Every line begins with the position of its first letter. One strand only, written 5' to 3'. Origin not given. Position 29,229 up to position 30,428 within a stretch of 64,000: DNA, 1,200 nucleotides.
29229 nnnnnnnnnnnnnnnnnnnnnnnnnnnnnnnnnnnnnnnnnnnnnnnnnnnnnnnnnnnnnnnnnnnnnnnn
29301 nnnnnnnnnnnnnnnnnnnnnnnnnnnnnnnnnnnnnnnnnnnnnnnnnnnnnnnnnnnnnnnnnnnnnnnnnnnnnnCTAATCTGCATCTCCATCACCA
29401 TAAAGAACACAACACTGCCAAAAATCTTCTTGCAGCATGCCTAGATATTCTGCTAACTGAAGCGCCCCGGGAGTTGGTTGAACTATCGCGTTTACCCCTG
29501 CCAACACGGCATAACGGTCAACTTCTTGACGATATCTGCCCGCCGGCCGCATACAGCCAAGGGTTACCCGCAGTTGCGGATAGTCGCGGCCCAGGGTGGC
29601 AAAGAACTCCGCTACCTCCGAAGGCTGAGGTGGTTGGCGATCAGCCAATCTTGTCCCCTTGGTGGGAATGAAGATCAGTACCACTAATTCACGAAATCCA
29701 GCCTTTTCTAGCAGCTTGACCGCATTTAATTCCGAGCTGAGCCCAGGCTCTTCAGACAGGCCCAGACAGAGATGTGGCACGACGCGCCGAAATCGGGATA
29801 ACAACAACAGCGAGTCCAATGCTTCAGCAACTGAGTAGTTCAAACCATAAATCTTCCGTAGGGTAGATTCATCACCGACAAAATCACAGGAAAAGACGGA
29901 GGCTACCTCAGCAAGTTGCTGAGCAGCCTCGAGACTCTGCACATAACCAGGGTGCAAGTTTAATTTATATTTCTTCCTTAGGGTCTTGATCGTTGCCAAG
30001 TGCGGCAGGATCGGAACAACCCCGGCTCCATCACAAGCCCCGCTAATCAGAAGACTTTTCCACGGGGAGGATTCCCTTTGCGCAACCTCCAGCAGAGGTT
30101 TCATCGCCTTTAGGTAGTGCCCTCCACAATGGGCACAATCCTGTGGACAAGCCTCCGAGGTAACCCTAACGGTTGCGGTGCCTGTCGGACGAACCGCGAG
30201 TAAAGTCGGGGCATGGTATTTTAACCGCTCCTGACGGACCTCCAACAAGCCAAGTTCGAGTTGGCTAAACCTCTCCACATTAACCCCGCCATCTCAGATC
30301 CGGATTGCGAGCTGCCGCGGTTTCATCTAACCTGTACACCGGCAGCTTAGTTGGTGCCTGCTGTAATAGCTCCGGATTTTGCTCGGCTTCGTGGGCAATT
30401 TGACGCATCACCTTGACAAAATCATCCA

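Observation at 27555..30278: Two tandem radical-SAM genes plus an LplA/LipM-type ligase embedded in the glycine-cleavage operon: candidate LipA-independent two-component (LipS1/LipS2-type) lipoyl synthase dedicated to the H protein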

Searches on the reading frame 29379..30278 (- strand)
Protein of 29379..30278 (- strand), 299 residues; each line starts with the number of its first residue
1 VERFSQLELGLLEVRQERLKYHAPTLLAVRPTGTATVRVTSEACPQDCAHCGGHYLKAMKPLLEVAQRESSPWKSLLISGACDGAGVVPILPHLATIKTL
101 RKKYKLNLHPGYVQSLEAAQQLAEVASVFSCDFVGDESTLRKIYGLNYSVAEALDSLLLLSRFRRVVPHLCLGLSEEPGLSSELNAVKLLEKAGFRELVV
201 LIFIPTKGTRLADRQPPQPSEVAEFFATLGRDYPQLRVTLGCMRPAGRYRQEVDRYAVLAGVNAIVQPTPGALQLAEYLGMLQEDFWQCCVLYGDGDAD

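Call 3: search_protein_families(library=pfam, proteins=[window:29379-30278:-], max_evalue=0.01)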
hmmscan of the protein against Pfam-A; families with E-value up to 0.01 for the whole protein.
window:29379-30278:- (299 aa): 0 families

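Call 4: search_protein_families(library=ncbifam, proteins=[window:29379-30278:-], max_evalue=0.01)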
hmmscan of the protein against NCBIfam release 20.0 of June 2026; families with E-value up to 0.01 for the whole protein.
window:29379-30278:- (299 aa): 2 families
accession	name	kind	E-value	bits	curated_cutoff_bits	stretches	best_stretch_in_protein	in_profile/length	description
NF053742.1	LipS1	equivalog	2.5e-65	220.7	230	1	33-290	6-268/268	LipS1 family lipoyl synthase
TIGR00433.2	bioB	equivalog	0.00043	19.6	225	0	188-266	206-282/307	biotin synthase BioB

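Call 12: find_encoding_contigs(protein=window:29379-30278:-, flank=10000, max_places=4)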
Protein window:29379-30278:- (299 aa): 1 contig read that carries it; 1 place shown.
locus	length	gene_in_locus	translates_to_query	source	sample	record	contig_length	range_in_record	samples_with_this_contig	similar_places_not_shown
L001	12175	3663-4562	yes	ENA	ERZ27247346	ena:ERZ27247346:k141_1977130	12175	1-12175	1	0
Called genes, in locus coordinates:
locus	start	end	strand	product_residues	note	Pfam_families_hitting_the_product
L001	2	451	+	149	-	?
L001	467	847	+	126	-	PF01597:GCV_H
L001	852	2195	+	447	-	PF02347:GDC-P, PF00266:Aminotran_5 (weak)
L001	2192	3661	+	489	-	PF02347:GDC-P, PF01212:Beta_elim_lyase (weak), PF00266:Aminotran_5, PF21478:GcvP2_C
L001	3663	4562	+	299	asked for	-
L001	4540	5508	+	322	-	PF04055:Radical_SAM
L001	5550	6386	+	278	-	PF21948:LplA-B_cat, PF03099:BPL_LplA_LipB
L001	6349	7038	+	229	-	-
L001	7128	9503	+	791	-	PF02574:S-methyl_trans, PF00809:Pterin_bind, PF02607:B12-binding_2, PF02310:B12-binding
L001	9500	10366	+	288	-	PF02219:MTHFR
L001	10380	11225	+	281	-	PF21088:MS_channel_1st, PF00924:MS_channel_2nd, PF21082:MS_channel_3rd (weak)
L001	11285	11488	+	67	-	PF06107:DUF951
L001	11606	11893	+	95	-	PF01250:Ribosomal_S6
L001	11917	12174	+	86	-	?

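Call 13: find_homologous_proteins(query=window:29379-30278:-)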
Query window:29379-30278:- (299 aa): 366 proteins with E <= 0.001 among 7628 candidates; the best 120 are listed.
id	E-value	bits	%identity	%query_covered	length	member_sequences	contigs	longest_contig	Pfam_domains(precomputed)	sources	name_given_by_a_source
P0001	2.7e-197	672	100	100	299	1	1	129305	-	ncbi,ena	-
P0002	2.6e-166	571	82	100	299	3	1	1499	-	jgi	-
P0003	4.7e-97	343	58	95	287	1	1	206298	-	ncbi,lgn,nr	ncbi:MAG: radical SAM protein [Firmicutes bacterium]|nr:radical SAM protein [Bacillota bacterium]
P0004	1.9e-83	299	53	95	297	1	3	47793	-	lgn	-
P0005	6.7e-74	267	54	80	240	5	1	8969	-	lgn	-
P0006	5.4e-67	245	48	92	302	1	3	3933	-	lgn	-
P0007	4.4e-64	235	45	94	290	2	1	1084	-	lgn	-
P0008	7.2e-64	234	47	89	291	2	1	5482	-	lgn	-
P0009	7.2e-63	231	44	88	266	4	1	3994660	-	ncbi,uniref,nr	ncbi:radical SAM protein [Anaerosinus massiliensis]|uniref:radical SAM protein n=1 Tax=Massilibacill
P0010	7.9e-63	231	43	90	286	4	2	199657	-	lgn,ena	-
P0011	1.0e-62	231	44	92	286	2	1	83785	-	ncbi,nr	ncbi:MAG: radical SAM protein [Negativicutes bacterium]|nr:radical SAM protein [Negativicutes bacter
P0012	1.0e-62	231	44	96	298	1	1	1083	-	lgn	-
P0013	3.2e-62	229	43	93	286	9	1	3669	-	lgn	-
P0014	4.2e-62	229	44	88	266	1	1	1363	-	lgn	-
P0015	4.7e-62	228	45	88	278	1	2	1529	-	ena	-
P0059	8.1e-59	218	44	90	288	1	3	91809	-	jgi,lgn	jgi:lipoyl synthase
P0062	1.1e-58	217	41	90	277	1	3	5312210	-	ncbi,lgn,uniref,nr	ncbi:radical SAM protein [Sporomusa malonica]|uniref:Elp3/MiaA/NifB-like radical SAM core domain-con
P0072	6.5e-58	215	44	96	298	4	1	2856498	-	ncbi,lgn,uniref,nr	ncbi:radical SAM protein [Desulfofundulus salinus]|uniref:radical SAM protein n=1 Tax=Desulfofundulu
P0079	1.3e-57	214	38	96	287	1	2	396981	-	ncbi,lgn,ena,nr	ncbi:MAG TPA: radical SAM protein [Selenomonadales bacterium]|nr:radical SAM protein [Selenomonadale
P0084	1.9e-57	213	44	88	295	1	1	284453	PF04055.28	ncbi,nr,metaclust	ncbi:radical SAM superfamily protein [Peptococcaceae bacterium CEB3]|nr:radical SAM superfamily prot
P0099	7.3e-57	211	42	92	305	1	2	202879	-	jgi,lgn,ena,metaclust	metaclust:\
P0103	9.7e-57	211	42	88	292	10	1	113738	-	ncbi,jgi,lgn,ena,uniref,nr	ncbi:MAG: radical SAM protein [Peptoclostridium sp.]|uniref:radical SAM protein n=1 Tax=Peptoclostri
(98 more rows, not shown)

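Call 19: search_solved_structures(query=window:29379-30278:-, max_evalue=1)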
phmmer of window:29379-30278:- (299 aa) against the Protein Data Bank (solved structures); distinct sequences matched with E-value up to 1: 1.
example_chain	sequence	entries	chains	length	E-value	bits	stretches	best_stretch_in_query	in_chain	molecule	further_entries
6k0a_C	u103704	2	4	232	0.86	12.5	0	96-205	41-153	Ribonuclease P protein component 3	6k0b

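Call 29: find_related_loci(query=A2, collection=genome_contigs, flank=10000)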
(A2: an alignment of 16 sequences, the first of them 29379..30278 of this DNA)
Query A2 (299 aa) in genome_contigs; peptide patterns used: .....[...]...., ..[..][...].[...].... (x = any residue, [..] = any of these).
522 stretches matched a pattern; 500 encode a relative of the query (tblastn E <= 1e-3); the best 80 are kept; 80 distinct loci.
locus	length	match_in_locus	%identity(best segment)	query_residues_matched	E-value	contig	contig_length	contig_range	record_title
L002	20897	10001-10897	82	1-299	2e-170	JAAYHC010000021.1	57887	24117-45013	MAG: Bacillota bacterium isolate AS09scLD_310 41180_AS09, whole genome shotgun sequence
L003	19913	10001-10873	57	10-299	2e-101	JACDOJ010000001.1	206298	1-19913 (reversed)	MAG: Bacillota bacterium isolate GB_MAG18_067 c_000000000047, whole genome shotgun sequence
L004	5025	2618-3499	45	7-298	5e-67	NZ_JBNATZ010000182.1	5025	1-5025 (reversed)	MAG: Desulfofundulus sp. isolate Kamch4342-3A-MB-06 bin6.fa-182, whole genome shotgun sequence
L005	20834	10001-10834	42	15-295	2e-66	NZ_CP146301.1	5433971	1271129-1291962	Sporomusa ovata DSM 2662 chromosome, complete genome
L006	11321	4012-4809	44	24-292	2e-66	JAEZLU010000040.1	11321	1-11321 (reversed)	MAG: Bacillota bacterium isolate OH_CDB_84 k127_1588921, whole genome shotgun sequence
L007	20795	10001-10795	42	23-292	2e-66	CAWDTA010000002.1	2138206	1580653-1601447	MAG: uncultured Veillonellaceae bacterium isolate MFD04492.bin.4.99 genome assembly, contig: contig_30121, whole genome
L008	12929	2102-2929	43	16-292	3e-66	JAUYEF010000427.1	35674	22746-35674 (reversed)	MAG: Bacillota bacterium isolate C20_metabat.bin.95_sub C20_k141_59757, whole genome shotgun sequence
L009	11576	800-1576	45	31-294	6e-66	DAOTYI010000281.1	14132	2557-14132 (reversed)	MAG TPA_asm: Anaerolineae bacterium isolate H23_320 k115_103743, whole genome shotgun sequence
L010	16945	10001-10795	45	31-292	7e-66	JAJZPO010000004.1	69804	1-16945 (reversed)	MAG: Bacillota bacterium isolate SKS1.bin126 NODE_595_length_69804_cov_2.467184, whole genome shotgun sequence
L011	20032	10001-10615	54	11-216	2e-65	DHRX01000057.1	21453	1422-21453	MAG TPA_asm: Firmicutes bacterium UBA5301 UBA5301_contig_4951, whole genome shotgun sequence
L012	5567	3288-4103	44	16-292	4e-65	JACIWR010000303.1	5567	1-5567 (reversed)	MAG: Anaerolineae bacterium isolate MAG-31 Anaerolineae_A3_bin18_Scaffold_303, whole genome shotgun sequence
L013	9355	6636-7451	42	16-292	5e-65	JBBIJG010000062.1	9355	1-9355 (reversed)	MAG: Caldilineae bacterium isolate BR1F70218_bin_157 NODE_1863_length_9355_cov_3.163763, whole genome shotgun sequence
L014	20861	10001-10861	39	1-292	4e-65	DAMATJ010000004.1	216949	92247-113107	MAG TPA_asm: Pelosinus fermentans isolate CTOTU48474 NODE_25_length_216949_cov_15.082884, whole genome shotgun sequence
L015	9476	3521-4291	44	31-292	7e-65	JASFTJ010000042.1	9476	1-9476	MAG: Anaerolineae bacterium isolate D1103U20metaG_Bin_347 D1103U20metaG_FD_scaffold_2400_c1, whole genome shotgun sequen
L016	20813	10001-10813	40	25-295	7e-65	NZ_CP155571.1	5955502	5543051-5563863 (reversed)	Sporomusa acidovorans DSM 3132 chromosome, complete genome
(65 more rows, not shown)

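Call 47: search_protein_families(library=ncbifam, proteins=[P0002, P0003, P0009, P0062, P0072, P0084, P0103, P0059, P0099, P0079], max_evalue=1e-20)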
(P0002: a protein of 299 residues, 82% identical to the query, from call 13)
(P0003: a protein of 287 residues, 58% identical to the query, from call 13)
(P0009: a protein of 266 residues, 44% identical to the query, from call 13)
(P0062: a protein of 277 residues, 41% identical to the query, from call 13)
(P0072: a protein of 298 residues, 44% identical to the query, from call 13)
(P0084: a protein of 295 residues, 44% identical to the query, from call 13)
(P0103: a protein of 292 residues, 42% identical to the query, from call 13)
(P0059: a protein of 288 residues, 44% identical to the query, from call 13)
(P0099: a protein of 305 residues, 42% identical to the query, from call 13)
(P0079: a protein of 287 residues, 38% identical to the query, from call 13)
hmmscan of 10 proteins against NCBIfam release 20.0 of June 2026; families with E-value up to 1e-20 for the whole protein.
P0002 (299 aa): 1 family
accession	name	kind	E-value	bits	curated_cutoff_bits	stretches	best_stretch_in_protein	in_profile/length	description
NF053742.1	LipS1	equivalog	4.1e-62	210.2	230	1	33-290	6-268/268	LipS1 family lipoyl synthase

P0003 (287 aa): 1 family
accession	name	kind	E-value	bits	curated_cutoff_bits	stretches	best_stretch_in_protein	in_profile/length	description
NF053742.1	LipS1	equivalog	6.5e-71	239.1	230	1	19-278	5-268/268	LipS1 family lipoyl synthase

P0009 (266 aa): 1 family
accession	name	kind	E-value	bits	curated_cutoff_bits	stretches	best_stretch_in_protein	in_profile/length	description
NF053742.1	LipS1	equivalog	4.2e-96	321.7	230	1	7-264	1-268/268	LipS1 family lipoyl synthase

P0062 (277 aa): 1 family
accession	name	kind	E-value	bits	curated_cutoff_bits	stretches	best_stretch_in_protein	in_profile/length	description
NF053742.1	LipS1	equivalog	2.6e-98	328.9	230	1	15-275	1-268/268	LipS1 family lipoyl synthase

P0072 (298 aa): 1 family
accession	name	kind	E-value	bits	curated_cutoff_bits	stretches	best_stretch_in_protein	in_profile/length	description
NF053742.1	LipS1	equivalog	4.7e-78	262.5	230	1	32-296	1-268/268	LipS1 family lipoyl synthase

P0084 (295 aa): 1 family
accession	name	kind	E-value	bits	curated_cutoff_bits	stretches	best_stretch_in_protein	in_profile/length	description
NF053742.1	LipS1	equivalog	1.6e-85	287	230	1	37-293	6-268/268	LipS1 family lipoyl synthase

P0103 (292 aa): 1 family
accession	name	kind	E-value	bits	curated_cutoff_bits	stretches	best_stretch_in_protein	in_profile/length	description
NF053742.1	LipS1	equivalog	4e-93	311.9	230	1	31-290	1-268/268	LipS1 family lipoyl synthase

P0059 (288 aa): 1 family
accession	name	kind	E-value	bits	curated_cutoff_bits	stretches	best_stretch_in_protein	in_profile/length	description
NF053742.1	LipS1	equivalog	1.2e-83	280.8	230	1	28-286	4-268/268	LipS1 family lipoyl synthase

P0099 (305 aa): 1 family
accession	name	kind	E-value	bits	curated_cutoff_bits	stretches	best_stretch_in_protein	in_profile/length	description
NF053742.1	LipS1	equivalog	6.7e-81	271.8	230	1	45-302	1-268/268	LipS1 family lipoyl synthase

P0079 (287 aa): 1 family
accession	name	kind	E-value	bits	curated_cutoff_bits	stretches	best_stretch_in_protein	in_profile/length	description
NF053742.1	LipS1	equivalog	3.5e-92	308.8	230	1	25-285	1-268/268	LipS1 family lipoyl synthase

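Call 65: predict_structure(alignment_id=A2)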
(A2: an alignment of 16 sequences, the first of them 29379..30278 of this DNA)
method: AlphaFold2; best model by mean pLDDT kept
length: 299 residues; sequences in the alignment: 16
mean_pLDDT: 93.5   pTM: 0.91
mean pLDDT of the five models: 93.5, 93.5, 93.0, 92.6, 92.2
residues with pLDDT >= 90: 249; 70-90: 44; 50-70: 2; < 50: 4
segments of 3 or more residues with pLDDT < 50: 296-299
pLDDT, mean of each block of 10 residues (from residue 1): 87 97 96 96 79 85 93 96 93 98 97 97 98 94 91 98 97 90 97 97 87 92 98 98 95 98 98 97 96 63
secondary structure, 60 per line:
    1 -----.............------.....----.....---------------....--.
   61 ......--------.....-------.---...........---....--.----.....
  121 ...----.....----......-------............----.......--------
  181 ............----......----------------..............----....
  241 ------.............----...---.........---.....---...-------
elements in order: H6-18 E25-29 E34-38 H54-57 H62-66 E75-79 H91-101 E105-108 H116-123 E128-132 H137-142 H150-161 E166-172 H181-192 E197-202 H219-232 E237-240 H247-259 E264-266 H270-278 E282-286

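Call 69: fold_search(model_id=the predicted structure, library=pdb)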
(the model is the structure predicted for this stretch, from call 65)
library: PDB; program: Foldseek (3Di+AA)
matches with E <= 10: 1706; with E <= 0.001: 140
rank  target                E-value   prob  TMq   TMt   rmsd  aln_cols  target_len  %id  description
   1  8vdw_B                3.1e-12  1.00  0.67  0.61   5.5       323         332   16  X-Ray Crystal Structure of the biotin synthase from V. parvula (released 2024-01-24)
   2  3iiz                  3.7e-12  1.00  0.64  0.57   6.1       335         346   16  X-ray structure of the FeFe-hydrogenase maturase HydE from T. maritima in complex with S-adenosyl-L-methionine (released 2009-09-22)
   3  8vdw_A                8.2e-12  1.00  0.69  0.64   4.5       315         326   16  X-Ray Crystal Structure of the biotin synthase from V. parvula (released 2024-01-24)
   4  5few                  8.7e-12  1.00  0.65  0.57   5.9       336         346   15  HydE from T. maritima in complex with S-adenosyl-L-cysteine (final product) (released 2016-04-06)
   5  7o1t                  1.3e-11  1.00  0.64  0.55   6.3       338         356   15  Fe(CO)2CNCl species bound [HydE from T. Maritima (released 2021-05-26)
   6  7o1p                  1.3e-11  1.00  0.63  0.57   8.4       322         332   16  [FeFe]-hydrogenase maturase HydE from T. Maritima (C-ter stretch absent) (released 2021-05-26)
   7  3ciw                  1.9e-11  1.00  0.64  0.56   6.2       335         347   16  X-RAY structure of the [FeFe]-hydrogenase maturase HydE from thermotoga maritima (released 2008-04-08)
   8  1r30_A                2.4e-11  1.00  0.65  0.63   5.2       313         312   20  The Crystal Structure of Biotin Synthase, an S-Adenosylmethionine-Dependent Radical Enzyme (released 2004-01-13)
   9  1r30_B                2.4e-11  1.00  0.65  0.63   5.2       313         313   20  The Crystal Structure of Biotin Synthase, an S-Adenosylmethionine-Dependent Radical Enzyme (released 2004-01-13)
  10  5fep                  2.4e-11  1.00  0.64  0.56   6.2       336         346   15  HydE from T. maritima in complex with (2R,4R)-MeTDA (released 2016-04-06)
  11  7o1o                  3.1e-11  1.00  0.64  0.55   6.0       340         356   15  Complex-B bound [FeFe]-hydrogenase maturase HydE fromT. Maritima (Auxiliary cluster deleted variant) (released 2021-05-26)
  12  5ff2                  8.1e-11  1.00  0.64  0.56   6.1       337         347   16  HydE from T. maritima in complex with (2R,4R)-TDA (released 2016-04-06)
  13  8qmk                  8.7e-11  1.00  0.63  0.55   6.0       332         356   15  Enzymatically-produced complex-B bound TmHydE structure (released 2023-11-22)
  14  3cix                  9.8e-11  1.00  0.64  0.56   6.2       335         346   16  X-RAY structure of the [FeFe]-hydrogenase maturase HydE from thermotoga maritima in complex with thiocyanate (released 2008-04-08)
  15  8vcw                  1.3e-10  1.00  0.64  0.59   5.6       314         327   14  X-Ray Crystal Structure of the biotin synthase from B. obeum (released 2024-01-24)
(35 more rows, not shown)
